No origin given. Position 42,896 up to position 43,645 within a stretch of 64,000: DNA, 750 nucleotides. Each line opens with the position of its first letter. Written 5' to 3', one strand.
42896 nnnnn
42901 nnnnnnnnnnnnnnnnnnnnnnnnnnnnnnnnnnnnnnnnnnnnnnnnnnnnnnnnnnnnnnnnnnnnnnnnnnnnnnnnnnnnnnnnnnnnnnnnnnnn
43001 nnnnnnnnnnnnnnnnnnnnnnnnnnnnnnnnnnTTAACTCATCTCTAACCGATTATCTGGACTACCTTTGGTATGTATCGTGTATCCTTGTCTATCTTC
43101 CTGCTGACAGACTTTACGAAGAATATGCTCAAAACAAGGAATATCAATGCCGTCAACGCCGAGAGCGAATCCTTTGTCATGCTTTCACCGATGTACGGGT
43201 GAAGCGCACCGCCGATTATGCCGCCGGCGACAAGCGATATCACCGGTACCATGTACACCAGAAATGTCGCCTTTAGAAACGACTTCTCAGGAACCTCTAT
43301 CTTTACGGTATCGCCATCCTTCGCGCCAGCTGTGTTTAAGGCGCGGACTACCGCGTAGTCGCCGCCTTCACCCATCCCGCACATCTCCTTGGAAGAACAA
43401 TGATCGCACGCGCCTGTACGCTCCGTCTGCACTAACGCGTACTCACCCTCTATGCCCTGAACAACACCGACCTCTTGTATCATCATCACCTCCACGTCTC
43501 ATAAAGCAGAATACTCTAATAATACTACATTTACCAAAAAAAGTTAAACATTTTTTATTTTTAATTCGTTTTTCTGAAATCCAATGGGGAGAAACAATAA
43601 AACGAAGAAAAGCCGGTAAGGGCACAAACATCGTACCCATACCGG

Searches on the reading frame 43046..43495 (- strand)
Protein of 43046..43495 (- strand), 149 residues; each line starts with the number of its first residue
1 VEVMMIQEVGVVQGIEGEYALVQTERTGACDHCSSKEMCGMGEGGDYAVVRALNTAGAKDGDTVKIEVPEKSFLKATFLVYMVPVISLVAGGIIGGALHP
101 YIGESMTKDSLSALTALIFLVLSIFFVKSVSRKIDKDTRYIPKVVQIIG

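Call 8: search_protein_families(library=ncbifam, proteins=[window:43046-43495:-])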
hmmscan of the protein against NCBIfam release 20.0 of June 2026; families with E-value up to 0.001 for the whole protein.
window:43046-43495:- (149 aa): 1 family
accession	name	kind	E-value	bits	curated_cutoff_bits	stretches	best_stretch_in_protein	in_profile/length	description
NF008115.0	PRK10862.1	equivalog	5.2e-14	52.6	184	1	5-147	1-141/156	SoxR-reducing system protein RseC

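Call 18: list_cluster_members(proteins=[P0002, window:43046-43495:-, window:43672-45546:-])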
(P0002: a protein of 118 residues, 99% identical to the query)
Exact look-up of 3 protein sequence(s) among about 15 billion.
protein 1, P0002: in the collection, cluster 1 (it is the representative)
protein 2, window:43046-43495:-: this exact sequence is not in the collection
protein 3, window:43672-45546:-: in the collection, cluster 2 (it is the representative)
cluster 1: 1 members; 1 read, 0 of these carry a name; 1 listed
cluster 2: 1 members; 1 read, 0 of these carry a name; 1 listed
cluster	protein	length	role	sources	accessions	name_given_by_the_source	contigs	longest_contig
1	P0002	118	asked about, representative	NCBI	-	-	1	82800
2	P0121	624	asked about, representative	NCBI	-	-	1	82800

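Call 73: search_protein_families(library=pfam, max_evalue=0.01, proteins=[window:43046-43492:-])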
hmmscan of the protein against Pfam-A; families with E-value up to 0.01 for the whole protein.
window:43046-43492:- (148 aa): 2 families
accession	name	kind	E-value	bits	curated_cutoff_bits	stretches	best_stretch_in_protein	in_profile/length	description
PF04246.17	RseC_MucC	-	3.5e-32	111.5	24.4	1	11-144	1-129/130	Positive regulator of sigma(E), RseC/MucC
PF09269.16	DUF1967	-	0.007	16.8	27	0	48-66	46-64/70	Domain of unknown function (DUF1967)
